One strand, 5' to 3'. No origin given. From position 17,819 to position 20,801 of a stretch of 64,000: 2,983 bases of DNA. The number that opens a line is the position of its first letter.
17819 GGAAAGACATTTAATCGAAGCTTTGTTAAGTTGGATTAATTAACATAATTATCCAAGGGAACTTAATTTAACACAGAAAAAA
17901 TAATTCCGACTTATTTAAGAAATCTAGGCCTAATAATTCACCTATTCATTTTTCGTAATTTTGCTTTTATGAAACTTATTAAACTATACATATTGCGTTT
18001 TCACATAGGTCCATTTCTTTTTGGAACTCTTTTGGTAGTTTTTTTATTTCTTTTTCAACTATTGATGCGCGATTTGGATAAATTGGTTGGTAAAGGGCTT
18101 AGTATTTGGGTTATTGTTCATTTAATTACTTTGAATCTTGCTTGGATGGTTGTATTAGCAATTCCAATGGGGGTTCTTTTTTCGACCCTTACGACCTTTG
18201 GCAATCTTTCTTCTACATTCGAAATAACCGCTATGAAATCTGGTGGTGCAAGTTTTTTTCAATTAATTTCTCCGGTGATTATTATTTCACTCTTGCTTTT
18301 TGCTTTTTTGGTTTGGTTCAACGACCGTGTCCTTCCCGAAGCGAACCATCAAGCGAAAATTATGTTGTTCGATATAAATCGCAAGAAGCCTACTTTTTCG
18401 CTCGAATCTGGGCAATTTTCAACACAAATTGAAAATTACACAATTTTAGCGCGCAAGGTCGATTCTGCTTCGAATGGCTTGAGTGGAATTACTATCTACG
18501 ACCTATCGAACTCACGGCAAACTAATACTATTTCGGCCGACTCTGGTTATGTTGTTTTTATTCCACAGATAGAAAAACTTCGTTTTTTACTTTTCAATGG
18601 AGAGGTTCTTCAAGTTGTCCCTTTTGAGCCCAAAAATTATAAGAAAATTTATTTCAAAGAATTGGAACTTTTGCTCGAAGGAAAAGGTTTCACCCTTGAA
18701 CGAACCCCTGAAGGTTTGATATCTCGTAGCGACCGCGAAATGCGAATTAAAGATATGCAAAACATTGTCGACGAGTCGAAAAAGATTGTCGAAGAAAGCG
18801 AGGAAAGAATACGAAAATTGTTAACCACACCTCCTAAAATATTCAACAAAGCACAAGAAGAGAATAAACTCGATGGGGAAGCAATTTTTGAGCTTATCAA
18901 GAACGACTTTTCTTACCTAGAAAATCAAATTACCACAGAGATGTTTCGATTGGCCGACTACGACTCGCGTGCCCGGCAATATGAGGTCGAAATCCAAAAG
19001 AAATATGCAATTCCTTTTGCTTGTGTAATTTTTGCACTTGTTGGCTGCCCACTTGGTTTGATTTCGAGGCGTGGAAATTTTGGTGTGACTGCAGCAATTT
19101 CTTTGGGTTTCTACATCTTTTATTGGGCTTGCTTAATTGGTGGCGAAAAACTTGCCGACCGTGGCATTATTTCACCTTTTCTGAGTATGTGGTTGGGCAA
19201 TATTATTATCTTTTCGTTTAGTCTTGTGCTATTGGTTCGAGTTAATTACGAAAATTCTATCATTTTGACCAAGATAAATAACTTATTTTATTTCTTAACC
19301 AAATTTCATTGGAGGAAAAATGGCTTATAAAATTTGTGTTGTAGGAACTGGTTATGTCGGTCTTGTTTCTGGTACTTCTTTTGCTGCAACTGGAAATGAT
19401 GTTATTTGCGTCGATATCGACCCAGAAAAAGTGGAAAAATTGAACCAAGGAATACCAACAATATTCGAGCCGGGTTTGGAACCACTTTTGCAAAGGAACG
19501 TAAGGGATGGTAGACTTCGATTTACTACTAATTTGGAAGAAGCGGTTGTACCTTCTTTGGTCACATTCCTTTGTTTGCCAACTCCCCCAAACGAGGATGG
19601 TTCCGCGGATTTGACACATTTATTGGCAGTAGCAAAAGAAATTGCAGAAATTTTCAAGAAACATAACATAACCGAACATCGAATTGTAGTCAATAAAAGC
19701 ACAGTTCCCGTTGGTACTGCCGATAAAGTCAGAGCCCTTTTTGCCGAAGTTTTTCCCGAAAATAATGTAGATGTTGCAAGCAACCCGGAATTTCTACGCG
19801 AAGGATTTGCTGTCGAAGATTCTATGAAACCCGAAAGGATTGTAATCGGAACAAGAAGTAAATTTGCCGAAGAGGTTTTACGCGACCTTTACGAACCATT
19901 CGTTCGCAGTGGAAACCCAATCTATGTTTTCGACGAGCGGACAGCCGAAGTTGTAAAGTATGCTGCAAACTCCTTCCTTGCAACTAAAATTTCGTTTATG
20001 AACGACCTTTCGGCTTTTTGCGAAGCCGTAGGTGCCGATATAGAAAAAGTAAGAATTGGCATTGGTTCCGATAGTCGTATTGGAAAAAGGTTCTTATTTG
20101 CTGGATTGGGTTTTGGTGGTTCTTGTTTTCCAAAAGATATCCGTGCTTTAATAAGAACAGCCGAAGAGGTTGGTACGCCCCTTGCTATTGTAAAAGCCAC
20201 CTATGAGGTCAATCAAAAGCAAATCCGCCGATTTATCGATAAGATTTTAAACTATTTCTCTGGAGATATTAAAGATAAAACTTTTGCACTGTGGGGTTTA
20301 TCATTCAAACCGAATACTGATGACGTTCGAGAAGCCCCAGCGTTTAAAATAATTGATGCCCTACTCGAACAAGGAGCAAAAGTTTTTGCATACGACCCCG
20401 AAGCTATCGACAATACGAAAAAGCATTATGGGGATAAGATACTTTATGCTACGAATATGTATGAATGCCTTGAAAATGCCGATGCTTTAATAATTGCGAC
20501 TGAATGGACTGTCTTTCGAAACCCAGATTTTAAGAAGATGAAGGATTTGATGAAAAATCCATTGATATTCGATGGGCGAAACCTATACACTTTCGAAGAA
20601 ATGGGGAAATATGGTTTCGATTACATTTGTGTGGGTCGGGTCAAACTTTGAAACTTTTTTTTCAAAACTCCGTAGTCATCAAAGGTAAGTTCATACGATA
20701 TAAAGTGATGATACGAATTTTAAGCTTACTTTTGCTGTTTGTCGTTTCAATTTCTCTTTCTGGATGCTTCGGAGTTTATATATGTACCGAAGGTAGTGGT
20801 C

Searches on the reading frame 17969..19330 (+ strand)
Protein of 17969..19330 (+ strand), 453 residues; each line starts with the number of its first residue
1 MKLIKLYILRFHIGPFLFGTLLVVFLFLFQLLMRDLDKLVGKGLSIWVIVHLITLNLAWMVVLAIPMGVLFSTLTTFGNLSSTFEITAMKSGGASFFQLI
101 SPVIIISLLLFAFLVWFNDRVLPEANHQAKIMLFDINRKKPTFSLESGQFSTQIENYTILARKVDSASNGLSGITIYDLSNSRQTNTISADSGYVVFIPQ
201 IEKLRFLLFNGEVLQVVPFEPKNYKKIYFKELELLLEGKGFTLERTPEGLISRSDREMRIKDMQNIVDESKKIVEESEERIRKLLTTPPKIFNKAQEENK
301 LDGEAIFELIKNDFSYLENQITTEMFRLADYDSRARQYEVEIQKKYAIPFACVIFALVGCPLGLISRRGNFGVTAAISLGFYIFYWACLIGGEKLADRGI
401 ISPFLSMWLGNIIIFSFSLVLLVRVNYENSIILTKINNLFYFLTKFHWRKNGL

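Call 82: search_protein_families(library=pfam, proteins=[window:17969-19330:+], max_evalue=0.001)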
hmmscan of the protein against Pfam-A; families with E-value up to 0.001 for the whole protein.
window:17969-19330:+ (453 aa): 1 family
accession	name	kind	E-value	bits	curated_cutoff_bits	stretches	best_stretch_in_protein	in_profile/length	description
PF03739.19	LptF_LptG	-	8.9e-78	262.2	27.9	1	7-424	2-353/353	Lipopolysaccharide export system permease LptF/LptG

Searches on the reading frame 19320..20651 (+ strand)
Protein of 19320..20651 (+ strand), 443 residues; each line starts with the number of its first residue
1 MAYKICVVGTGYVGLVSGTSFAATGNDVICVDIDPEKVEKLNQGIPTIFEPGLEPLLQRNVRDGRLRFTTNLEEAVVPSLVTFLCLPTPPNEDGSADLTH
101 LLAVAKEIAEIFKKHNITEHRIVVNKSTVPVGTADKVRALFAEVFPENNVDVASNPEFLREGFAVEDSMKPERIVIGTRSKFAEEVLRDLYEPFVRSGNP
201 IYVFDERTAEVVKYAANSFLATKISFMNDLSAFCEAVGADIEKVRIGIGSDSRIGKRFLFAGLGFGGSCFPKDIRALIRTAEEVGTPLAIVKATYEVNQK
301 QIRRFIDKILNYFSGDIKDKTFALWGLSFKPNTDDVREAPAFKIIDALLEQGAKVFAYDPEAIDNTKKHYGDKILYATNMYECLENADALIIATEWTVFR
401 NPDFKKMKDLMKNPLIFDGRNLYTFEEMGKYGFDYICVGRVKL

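Call 82: search_protein_families(library=pfam, proteins=[window:19320-20651:+], max_evalue=0.001)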
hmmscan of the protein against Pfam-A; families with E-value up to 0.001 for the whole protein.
window:19320-20651:+ (443 aa): 7 families
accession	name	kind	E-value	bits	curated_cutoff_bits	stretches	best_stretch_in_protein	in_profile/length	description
PF03721.20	UDPG_MGDP_dh_N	-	7.1e-60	202.2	27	1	4-189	2-186/187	UDP-glucose/GDP-mannose dehydrogenase family, NAD binding domain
PF00984.24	UDPG_MGDP_dh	-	1.8e-36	124.6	25.4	1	207-299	1-93/94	UDP-glucose/GDP-mannose dehydrogenase family, central domain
PF03720.21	UDPG_MGDP_dh_C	-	1.3e-35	122.3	30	1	323-423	1-101/103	UDP-glucose/GDP-mannose dehydrogenase family, UDP binding domain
PF03807.23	F420_oxidored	-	6.8e-06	27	21.6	0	4-46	1-45/94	NADP oxidoreductase coenzyme F420-dependent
PF02737.24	3HCDH_N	-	0.00032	21.1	22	1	4-76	1-77/180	3-hydroxyacyl-CoA dehydrogenase, NAD binding domain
PF02254.24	TrkA_N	-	0.0004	21.1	23.8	0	5-49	1-46/116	TrkA-N domain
PF00070.33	Pyr_redox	-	0.00094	20.1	22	0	4-48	1-45/82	Pyridine nucleotide-disulphide oxidoreductase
